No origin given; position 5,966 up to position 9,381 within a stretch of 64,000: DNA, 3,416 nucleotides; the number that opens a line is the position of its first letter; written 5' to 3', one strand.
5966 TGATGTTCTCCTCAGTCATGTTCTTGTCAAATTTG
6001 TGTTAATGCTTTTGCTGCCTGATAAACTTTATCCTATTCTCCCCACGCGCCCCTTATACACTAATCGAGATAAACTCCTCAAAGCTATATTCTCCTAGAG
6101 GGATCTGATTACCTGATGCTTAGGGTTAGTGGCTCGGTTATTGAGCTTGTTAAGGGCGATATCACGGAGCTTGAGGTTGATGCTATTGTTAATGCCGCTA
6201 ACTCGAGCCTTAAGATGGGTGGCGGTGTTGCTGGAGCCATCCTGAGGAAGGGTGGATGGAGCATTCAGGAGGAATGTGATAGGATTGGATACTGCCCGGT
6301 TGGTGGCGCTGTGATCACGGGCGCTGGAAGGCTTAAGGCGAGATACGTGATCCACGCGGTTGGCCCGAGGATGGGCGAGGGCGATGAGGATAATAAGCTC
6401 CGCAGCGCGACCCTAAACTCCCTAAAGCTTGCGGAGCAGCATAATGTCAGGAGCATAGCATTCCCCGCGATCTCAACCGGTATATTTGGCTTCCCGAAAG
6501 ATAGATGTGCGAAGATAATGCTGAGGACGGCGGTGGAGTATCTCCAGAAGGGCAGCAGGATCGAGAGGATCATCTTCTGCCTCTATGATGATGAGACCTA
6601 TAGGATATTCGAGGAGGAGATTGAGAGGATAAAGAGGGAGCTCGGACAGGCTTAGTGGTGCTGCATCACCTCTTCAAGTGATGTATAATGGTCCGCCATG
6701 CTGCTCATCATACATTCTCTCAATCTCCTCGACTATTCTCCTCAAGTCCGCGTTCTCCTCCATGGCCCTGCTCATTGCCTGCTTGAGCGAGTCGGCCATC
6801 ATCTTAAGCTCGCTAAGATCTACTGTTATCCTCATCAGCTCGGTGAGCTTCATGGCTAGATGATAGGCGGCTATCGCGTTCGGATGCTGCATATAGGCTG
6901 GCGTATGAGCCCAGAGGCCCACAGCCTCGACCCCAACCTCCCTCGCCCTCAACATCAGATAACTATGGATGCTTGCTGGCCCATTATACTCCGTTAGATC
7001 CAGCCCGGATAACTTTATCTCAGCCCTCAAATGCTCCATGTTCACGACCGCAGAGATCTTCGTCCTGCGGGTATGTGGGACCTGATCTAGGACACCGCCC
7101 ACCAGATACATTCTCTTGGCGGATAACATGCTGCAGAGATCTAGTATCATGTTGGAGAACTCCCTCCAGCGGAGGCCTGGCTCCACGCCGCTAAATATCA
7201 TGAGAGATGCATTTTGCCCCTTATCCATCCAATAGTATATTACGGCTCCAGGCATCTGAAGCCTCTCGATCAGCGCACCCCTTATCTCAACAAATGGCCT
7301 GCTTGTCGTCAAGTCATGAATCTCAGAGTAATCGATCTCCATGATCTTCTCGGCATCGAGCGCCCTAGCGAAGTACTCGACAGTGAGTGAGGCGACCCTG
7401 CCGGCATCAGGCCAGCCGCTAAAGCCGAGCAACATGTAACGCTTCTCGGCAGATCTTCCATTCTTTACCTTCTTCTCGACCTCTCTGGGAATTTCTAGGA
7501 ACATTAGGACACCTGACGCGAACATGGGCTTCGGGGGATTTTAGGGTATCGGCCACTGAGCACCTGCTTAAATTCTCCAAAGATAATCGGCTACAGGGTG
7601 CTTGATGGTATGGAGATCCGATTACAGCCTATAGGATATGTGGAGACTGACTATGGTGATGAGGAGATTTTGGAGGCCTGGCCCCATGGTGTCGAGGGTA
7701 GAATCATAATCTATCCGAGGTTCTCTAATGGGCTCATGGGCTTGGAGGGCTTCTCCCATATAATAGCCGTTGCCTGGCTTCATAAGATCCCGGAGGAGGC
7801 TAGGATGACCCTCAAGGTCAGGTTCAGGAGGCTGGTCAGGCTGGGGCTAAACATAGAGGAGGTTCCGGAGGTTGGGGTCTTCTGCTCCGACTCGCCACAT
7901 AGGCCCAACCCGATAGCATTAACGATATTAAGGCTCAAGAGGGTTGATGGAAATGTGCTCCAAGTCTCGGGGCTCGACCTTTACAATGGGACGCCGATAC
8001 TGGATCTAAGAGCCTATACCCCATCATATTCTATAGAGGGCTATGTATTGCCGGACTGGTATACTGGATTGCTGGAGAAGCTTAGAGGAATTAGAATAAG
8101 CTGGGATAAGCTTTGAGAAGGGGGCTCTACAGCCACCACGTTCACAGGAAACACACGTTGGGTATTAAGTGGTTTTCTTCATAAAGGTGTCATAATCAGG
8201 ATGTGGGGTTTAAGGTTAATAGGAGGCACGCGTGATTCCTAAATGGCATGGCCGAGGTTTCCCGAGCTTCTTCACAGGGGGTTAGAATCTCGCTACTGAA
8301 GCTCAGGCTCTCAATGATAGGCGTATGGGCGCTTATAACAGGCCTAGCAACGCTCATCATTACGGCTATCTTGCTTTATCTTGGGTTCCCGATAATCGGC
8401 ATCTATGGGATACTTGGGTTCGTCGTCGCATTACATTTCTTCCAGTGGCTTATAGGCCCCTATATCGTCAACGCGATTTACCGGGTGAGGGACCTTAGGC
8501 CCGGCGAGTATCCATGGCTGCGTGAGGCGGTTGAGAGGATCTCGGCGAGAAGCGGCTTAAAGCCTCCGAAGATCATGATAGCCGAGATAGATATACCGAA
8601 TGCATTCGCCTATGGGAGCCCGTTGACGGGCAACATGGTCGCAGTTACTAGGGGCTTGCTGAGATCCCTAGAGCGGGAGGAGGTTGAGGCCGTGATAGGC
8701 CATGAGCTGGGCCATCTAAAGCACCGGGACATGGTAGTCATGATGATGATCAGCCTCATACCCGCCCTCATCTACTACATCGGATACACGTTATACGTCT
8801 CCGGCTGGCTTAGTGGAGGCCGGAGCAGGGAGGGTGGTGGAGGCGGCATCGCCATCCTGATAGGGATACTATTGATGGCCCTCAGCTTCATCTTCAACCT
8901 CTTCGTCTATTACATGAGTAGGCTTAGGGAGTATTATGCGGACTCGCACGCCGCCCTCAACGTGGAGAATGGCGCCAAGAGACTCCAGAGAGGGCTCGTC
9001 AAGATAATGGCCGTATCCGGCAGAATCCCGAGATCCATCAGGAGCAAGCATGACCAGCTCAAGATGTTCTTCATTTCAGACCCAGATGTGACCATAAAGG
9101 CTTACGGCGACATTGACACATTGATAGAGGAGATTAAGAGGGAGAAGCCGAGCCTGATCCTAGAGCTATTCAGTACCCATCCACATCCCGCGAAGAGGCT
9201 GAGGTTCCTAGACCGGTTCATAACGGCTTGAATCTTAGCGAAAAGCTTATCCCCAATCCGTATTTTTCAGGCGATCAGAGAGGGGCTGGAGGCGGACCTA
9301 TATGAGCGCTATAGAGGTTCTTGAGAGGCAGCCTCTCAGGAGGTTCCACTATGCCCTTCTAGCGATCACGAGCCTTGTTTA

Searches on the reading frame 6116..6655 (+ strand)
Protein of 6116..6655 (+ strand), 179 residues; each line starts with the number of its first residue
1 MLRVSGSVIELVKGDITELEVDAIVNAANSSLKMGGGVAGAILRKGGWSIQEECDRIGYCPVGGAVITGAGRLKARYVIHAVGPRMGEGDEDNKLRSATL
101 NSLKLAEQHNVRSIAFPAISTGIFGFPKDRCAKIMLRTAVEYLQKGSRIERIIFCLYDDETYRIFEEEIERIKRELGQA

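Call 24: search_protein_families(library=pfam, proteins=[window:6116-6655:+], max_evalue=0.00001)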
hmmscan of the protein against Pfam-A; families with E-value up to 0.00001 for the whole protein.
window:6116-6655:+ (179 aa): 1 family
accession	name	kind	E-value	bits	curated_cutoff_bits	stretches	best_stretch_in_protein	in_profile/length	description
PF01661.27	Macro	-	1.6e-43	147.9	22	1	25-135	1-118/118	Macro domain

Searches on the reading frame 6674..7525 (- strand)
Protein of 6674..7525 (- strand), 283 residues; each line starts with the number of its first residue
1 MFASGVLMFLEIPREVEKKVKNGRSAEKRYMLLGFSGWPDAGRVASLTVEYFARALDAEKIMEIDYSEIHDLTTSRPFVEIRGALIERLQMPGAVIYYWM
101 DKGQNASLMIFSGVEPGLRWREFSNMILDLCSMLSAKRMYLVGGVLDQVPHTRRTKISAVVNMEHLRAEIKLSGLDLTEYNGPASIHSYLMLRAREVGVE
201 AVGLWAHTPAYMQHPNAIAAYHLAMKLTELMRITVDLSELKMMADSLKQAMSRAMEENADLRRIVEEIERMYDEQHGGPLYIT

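Call 24: search_protein_families(library=pfam, proteins=[window:6674-7525:-], max_evalue=0.00001)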
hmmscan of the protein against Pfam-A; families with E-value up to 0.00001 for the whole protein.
window:6674-7525:- (283 aa): 1 family
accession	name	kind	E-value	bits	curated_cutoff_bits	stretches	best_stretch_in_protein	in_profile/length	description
PF09754.15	PAC2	-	1.3e-41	143.2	25.8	1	35-254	2-214/215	PAC2 family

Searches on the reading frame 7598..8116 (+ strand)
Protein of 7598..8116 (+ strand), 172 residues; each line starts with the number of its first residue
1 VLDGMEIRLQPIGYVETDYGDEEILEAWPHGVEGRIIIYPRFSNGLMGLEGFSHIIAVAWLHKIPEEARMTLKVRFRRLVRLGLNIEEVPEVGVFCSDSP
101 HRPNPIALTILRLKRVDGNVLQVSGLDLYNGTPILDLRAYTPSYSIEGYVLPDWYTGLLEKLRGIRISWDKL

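Call 24: search_protein_families(library=pfam, proteins=[window:7598-8116:+], max_evalue=0.00001)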
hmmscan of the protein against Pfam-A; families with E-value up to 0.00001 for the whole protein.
window:7598-8116:+ (172 aa): 1 family
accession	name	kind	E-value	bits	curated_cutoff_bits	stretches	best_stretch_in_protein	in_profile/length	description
PF01980.22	TrmO_N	-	2.5e-24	86.1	26.8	1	32-143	12-114/116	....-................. O N-terminal domain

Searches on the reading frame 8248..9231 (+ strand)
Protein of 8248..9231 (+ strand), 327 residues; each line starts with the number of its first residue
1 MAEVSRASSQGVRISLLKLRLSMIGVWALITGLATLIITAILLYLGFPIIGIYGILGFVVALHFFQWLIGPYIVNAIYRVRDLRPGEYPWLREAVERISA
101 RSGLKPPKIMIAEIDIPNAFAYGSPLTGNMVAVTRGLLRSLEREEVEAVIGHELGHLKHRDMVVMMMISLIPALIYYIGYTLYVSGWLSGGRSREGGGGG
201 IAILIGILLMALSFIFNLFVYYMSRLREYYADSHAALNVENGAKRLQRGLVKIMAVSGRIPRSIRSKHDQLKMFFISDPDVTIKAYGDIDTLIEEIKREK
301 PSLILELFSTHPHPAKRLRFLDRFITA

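Call 24: search_protein_families(library=pfam, proteins=[window:8248-9231:+], max_evalue=0.00001)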
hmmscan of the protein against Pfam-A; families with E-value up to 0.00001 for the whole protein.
window:8248-9231:+ (327 aa): 2 families
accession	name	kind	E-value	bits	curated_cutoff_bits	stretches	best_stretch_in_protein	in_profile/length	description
PF01435.24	Peptidase_M48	-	3.9e-38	131.6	20.3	1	88-323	4-184/186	Peptidase family M48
PF05569.17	Peptidase_M56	-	7.4e-06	25.8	31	0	65-176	114-223/296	BlaR1 peptidase M56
